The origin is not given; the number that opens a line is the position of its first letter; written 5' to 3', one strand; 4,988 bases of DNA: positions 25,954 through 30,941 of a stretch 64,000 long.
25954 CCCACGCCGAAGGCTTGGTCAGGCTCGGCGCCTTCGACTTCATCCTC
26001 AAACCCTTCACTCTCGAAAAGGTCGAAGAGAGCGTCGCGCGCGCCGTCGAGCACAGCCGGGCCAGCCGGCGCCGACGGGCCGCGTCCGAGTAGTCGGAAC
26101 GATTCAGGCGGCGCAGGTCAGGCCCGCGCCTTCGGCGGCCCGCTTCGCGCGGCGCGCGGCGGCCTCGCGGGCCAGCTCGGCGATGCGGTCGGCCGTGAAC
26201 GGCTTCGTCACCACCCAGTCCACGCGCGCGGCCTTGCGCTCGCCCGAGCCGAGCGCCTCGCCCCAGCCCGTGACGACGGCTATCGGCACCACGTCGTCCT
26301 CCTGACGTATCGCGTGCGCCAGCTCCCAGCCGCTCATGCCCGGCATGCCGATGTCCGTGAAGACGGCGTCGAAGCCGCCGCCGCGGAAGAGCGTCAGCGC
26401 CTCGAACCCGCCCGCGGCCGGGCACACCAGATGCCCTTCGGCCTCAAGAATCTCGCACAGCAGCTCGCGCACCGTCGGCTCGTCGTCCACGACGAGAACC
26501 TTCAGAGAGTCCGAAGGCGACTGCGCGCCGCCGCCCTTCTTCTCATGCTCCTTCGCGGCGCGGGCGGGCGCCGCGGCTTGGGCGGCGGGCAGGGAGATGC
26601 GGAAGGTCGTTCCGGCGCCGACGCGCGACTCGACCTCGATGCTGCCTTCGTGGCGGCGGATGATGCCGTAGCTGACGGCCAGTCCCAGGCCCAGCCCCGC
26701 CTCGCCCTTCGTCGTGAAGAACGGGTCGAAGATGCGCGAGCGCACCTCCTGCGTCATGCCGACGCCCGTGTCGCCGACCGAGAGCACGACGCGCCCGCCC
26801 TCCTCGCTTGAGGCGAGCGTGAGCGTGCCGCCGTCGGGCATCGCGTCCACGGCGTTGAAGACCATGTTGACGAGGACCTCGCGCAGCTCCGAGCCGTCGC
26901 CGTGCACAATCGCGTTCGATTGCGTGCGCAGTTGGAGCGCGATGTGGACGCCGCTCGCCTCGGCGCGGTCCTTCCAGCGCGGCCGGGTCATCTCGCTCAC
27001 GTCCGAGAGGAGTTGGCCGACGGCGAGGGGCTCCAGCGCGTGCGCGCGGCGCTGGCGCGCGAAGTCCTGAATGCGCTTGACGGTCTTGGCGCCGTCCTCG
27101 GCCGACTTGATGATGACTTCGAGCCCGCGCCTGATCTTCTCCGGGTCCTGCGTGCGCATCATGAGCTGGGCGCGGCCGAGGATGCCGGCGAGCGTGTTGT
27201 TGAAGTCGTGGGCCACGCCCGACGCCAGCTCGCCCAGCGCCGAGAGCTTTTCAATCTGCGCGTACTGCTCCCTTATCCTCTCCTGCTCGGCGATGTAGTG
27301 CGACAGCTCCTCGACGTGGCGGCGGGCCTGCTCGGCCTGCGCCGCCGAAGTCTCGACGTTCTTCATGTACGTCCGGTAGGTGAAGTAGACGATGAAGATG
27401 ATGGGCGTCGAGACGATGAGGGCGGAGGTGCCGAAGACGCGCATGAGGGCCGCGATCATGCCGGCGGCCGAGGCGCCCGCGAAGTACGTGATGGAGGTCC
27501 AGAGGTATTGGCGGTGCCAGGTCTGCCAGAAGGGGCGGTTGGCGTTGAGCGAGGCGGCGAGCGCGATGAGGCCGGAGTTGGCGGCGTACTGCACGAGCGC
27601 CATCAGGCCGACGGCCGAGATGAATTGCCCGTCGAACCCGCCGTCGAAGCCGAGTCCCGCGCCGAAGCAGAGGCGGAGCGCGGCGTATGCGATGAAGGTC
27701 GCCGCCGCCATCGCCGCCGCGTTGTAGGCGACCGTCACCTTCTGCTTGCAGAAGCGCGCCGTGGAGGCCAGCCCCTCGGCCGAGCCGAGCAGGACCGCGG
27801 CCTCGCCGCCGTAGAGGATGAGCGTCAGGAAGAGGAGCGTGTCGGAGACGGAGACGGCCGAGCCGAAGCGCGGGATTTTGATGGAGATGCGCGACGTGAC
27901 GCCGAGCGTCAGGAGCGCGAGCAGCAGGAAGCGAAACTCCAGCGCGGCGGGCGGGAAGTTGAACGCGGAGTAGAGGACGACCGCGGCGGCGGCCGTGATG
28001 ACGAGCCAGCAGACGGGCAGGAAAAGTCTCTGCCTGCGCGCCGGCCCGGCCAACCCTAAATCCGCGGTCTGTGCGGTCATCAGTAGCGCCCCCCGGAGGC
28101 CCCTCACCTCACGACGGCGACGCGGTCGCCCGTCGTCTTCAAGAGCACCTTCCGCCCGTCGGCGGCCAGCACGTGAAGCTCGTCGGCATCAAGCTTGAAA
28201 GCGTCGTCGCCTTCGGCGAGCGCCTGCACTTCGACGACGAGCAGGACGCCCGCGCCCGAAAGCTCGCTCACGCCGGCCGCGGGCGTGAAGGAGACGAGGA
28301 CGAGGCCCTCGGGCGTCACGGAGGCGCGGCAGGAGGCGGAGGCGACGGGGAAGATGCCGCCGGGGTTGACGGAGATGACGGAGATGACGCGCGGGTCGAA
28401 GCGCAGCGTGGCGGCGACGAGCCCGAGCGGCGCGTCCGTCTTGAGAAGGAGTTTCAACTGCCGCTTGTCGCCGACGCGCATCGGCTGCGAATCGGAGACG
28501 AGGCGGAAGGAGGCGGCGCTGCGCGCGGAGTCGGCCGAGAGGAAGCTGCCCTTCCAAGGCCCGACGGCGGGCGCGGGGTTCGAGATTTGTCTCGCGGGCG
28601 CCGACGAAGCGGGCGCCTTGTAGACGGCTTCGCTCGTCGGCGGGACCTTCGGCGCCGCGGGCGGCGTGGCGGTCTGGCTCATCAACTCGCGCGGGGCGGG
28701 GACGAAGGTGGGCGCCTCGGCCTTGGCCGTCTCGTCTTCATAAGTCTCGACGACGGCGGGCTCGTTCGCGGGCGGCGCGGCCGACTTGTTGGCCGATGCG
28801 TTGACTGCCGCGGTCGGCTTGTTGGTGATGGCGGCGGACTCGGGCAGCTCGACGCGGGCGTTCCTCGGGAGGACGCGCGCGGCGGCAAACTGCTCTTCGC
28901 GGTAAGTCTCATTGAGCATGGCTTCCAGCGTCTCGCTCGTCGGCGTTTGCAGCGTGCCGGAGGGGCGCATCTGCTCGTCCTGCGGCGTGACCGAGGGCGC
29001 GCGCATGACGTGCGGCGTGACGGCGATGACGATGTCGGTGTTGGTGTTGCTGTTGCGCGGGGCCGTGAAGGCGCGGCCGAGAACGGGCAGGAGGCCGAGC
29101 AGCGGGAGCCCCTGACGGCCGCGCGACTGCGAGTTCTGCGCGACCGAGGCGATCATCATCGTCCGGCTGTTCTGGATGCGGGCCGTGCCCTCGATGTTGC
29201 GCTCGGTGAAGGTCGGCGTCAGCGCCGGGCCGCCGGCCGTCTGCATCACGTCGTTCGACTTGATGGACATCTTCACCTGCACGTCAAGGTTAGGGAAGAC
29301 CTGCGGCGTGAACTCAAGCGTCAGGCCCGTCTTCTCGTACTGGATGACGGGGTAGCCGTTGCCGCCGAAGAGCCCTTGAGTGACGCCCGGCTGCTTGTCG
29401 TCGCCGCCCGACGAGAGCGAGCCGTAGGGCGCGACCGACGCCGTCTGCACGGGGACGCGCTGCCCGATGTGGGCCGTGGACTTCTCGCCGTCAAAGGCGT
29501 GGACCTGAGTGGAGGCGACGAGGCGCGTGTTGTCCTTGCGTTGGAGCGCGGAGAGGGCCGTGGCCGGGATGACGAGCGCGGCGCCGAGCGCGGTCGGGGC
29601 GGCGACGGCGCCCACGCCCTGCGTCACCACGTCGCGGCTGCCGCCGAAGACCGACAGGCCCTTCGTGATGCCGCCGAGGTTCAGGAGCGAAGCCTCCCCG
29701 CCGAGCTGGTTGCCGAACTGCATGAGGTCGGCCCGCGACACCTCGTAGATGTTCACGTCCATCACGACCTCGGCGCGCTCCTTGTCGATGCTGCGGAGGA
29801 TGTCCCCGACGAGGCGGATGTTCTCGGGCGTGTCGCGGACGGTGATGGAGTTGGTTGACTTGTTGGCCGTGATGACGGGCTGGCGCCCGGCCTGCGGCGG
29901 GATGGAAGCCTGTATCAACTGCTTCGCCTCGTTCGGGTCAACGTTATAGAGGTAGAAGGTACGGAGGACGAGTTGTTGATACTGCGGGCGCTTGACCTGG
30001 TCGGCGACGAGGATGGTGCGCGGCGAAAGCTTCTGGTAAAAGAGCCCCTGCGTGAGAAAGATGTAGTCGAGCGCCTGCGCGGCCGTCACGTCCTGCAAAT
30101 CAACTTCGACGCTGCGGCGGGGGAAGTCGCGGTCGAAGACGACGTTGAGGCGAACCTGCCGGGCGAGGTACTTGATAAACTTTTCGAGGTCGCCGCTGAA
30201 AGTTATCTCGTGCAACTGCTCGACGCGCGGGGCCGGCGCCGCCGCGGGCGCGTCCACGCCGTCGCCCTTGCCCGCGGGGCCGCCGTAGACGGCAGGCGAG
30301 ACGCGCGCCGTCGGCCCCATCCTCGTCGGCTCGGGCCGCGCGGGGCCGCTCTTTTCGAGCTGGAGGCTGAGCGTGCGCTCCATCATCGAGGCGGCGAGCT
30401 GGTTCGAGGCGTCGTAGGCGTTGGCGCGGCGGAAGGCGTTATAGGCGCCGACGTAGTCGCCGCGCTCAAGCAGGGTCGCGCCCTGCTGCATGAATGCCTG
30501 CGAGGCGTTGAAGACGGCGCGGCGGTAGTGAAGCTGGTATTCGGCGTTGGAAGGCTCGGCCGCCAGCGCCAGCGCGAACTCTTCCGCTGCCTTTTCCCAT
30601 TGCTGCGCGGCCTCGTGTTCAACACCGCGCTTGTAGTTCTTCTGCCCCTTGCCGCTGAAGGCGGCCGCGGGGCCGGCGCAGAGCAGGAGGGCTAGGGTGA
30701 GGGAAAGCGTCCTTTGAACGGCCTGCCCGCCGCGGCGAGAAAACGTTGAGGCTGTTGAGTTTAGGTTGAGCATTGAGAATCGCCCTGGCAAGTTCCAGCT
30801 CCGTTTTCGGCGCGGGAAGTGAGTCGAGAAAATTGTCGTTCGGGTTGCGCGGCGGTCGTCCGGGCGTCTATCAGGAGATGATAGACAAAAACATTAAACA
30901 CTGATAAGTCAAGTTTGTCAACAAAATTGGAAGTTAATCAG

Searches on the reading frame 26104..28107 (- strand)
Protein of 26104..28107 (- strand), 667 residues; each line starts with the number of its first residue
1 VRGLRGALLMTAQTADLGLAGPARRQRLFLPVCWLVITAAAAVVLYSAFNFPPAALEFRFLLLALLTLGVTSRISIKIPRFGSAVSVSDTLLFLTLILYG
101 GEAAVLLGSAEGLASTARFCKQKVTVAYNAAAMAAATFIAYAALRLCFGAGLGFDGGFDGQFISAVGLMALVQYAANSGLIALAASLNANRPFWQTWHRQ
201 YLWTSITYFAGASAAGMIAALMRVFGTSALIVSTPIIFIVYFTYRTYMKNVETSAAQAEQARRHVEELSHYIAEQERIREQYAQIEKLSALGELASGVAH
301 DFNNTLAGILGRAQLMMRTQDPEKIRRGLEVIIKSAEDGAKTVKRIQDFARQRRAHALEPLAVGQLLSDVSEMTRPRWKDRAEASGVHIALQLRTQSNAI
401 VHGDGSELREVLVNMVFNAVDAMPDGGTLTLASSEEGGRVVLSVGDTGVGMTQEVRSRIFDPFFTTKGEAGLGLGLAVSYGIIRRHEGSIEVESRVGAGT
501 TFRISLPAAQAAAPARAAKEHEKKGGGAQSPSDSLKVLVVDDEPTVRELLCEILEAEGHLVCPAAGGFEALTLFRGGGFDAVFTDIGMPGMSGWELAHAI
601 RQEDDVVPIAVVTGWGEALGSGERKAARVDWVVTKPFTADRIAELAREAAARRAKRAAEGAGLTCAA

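Call 51: search_protein_families(library=pfam, proteins=[window:26104-28107:-])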
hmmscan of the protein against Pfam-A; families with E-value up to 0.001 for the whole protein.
window:26104-28107:- (667 aa): 3 families
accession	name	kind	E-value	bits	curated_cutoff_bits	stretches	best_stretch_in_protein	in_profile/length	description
PF02518.31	HATPase_c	-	8.2e-24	84.6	26.4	1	403-509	1-110/111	Histidine kinase-, DNA gyrase B-, and HSP90-like ATPase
PF00072.30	Response_reg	-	6.3e-21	75.1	30.2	1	537-645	1-109/111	Response regulator receiver domain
PF00512.31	HisKA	-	1.3e-09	38.4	26.9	1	291-352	2-63/66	His Kinase A (phospho-acceptor) domain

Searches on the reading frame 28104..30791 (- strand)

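Call 51: search_protein_families(library=pfam, proteins=[window:28104-30791:-])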
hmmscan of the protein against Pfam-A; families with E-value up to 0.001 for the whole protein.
window:28104-30791:- (895 aa): 3 families
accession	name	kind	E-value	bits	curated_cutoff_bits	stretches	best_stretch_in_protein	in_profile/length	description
PF00263.26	Secretin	-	9.8e-27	94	27.5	1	415-597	1-169/169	Bacterial type II and III secretion system protein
PF03958.22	Secretin_N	-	5e-11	43.1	28.2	1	277-340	2-68/69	Bacterial type II/III secretion system short domain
PF07660.19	STN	-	7.4e-05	22.9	28.4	1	216-263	2-50/52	Secretin and TonB N terminus short domain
